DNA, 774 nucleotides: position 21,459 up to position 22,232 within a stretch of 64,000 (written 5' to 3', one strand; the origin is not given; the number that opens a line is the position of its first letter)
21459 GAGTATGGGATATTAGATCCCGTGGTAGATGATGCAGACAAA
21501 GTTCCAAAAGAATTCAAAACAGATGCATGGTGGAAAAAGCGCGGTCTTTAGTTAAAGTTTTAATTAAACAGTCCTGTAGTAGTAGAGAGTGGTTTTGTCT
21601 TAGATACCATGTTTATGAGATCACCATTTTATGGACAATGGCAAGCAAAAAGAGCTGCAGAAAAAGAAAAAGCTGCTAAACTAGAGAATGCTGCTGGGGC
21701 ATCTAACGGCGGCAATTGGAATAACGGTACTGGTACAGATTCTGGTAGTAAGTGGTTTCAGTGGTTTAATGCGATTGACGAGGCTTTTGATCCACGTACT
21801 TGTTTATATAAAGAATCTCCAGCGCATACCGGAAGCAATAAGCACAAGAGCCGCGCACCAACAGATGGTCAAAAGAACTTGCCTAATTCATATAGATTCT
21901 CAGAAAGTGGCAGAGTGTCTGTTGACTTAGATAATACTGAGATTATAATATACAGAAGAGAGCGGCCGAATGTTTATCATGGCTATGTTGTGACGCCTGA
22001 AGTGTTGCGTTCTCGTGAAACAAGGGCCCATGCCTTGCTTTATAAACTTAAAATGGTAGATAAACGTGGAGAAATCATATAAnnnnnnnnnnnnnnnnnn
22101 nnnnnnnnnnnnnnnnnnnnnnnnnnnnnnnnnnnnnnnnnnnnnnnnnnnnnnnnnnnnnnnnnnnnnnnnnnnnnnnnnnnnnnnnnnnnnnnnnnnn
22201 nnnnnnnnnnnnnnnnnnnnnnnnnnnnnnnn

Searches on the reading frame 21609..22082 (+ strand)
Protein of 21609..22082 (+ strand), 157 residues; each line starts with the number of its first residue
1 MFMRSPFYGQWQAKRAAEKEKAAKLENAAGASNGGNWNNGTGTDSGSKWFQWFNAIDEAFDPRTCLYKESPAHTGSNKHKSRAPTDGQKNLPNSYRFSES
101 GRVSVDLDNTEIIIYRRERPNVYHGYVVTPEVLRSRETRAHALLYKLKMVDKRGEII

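Call 8: search_protein_families(library=pfam, proteins=[window:21609-22082:+], max_evalue=1)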
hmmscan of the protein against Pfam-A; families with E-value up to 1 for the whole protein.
window:21609-22082:+ (157 aa): 0 families

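Call 26: find_homologous_proteins(query=window:21609-22079:+, max_evalue=0.01)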
Query window:21609-22079:+ (157 aa): 4 proteins with E <= 0.01 among 22 candidates.
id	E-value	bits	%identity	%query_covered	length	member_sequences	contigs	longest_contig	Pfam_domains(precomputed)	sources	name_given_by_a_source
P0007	2.2e-101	354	100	99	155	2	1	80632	-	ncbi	-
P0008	7.1e-95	333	95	98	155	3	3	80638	-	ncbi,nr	ncbi:MAG: hypothetical protein KBC27_00215 [Rickettsiales bacterium]|nr:hypothetical protein [Ricket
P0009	1.3e-30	124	63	62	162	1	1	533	-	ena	-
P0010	1.2e-12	66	81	17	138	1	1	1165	-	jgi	jgi:hypothetical protein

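Call 29: find_encoding_contigs(protein=P0010, flank=5000)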
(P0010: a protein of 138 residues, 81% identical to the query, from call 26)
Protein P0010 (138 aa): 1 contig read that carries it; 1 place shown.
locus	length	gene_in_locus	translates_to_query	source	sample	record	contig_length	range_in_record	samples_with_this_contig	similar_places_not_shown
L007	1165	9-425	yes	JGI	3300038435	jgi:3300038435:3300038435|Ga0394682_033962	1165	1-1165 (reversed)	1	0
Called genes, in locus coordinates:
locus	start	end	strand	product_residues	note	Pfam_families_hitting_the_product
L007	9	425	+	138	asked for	-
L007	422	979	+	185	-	PF13606:Ank_3 (faint), PF12796:Ank_2, PF13637:Ank_4, PF00023:Ank (weak)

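Call 30: find_encoding_contigs(protein=P0008, flank=10000)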
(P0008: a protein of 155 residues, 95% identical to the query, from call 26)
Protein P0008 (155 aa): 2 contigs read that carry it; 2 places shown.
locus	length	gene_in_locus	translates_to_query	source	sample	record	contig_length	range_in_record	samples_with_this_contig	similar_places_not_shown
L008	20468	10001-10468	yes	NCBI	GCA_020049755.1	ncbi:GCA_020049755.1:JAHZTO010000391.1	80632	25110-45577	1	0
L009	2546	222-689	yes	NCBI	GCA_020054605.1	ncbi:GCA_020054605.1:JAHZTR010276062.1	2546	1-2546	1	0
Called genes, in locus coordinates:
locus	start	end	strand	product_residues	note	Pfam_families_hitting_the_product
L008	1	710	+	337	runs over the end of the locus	PF01118:Semialdhyde_dh, PF02774:Semialdhyde_dhC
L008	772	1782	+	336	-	PF04488:Gly_transf_sug (weak)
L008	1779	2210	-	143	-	PF00436:SSB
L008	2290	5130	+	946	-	PF00005:ABC_tran (faint), PF02463:SMC_N (faint), PF13191:AAA_16 (faint), PF13555:AAA_29 (faint), PF20703:nSTAND1 (faint), PF20720:nSTAND3 (faint), PF17760:UvrA_inter, PF17755:UvrA_DNA-bind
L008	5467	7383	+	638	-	-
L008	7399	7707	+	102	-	-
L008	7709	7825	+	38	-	-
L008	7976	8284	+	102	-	PF22400:DUF6980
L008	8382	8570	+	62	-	-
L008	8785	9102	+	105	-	PF22400:DUF6980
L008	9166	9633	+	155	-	-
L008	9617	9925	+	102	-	PF22400:DUF6980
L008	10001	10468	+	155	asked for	-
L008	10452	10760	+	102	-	PF22400:DUF6980 (weak)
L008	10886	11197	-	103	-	-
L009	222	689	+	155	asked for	-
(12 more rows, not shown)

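Call 42: search_protein_families(library=pfam, proteins=[P0010, P0009, L007:422-976:+], max_evalue=0.1)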
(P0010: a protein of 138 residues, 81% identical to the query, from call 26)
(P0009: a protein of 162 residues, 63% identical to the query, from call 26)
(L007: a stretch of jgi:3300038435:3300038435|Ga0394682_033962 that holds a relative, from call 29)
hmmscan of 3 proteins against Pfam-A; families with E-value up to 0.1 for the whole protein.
P0010 (138 aa): 1 family
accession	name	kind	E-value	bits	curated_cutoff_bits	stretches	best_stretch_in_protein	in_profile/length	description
PF09000.15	Cytotoxic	-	0.00034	21.4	22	1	86-122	34-70/80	Cytotoxic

P0009 (162 aa): 0 families

L007:422-976:+ (185 aa): 5 families
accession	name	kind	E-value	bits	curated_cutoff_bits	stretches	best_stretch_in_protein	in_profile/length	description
PF13637.12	Ank_4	-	2.4e-14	53.5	22.7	2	56-104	3-50/50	Ankyrin repeats (many copies)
PF12796.13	Ank_2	-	4.6e-12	46.8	27.3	1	59-140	6-80/90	Ankyrin repeats (3 copies)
PF00023.36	Ank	-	1.3e-10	41.4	21.1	1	83-115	2-31/33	Ankyrin repeat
PF13606.12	Ank_3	-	3.1e-05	24.4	22.3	0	82-113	1-29/30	Ankyrin repeat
PF13857.12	Ank_5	-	3.8e-05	24.4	27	1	74-107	7-43/56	Ankyrin repeats (many copies)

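Call 52: search_solved_structures(query=P0010, max_evalue=1, show_alignments=1)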
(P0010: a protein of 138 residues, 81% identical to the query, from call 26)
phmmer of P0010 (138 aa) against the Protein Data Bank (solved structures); distinct sequences matched with E-value up to 1: 5.
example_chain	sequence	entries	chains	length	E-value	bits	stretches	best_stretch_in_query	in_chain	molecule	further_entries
1e44_B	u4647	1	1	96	0.00043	23.8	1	79-124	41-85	COLICIN E3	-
4udm_B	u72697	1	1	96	0.004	20.7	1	79-124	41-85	COLICIN-E3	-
4v5k_AY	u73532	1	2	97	0.0089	19.5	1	79-124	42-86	COLICIN-E3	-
5m0j_D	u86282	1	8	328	0.36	14.3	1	4-74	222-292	SWI5-dependent HO expression protein 2,SWI5-dependent HO expression protein 3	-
2c3v_A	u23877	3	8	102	0.75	13.3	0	11-45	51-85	ALPHA-AMYLASE G-6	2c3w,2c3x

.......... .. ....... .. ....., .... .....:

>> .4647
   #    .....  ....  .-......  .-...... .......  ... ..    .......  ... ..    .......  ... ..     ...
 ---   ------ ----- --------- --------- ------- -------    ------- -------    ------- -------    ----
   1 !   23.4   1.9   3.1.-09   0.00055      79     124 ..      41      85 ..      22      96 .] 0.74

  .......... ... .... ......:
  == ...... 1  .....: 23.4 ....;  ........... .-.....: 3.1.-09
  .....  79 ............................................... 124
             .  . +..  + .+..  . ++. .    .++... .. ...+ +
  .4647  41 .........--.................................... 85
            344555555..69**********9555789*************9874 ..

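Call 79: search_protein_families(library=ncbifam, proteins=[window:21609-22079:+, P0010], max_evalue=0.01)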
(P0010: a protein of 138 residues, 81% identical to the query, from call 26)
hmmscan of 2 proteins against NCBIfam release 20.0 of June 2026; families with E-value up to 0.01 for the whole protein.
window:21609-22079:+ (157 aa): 0 families

P0010 (138 aa): 0 families
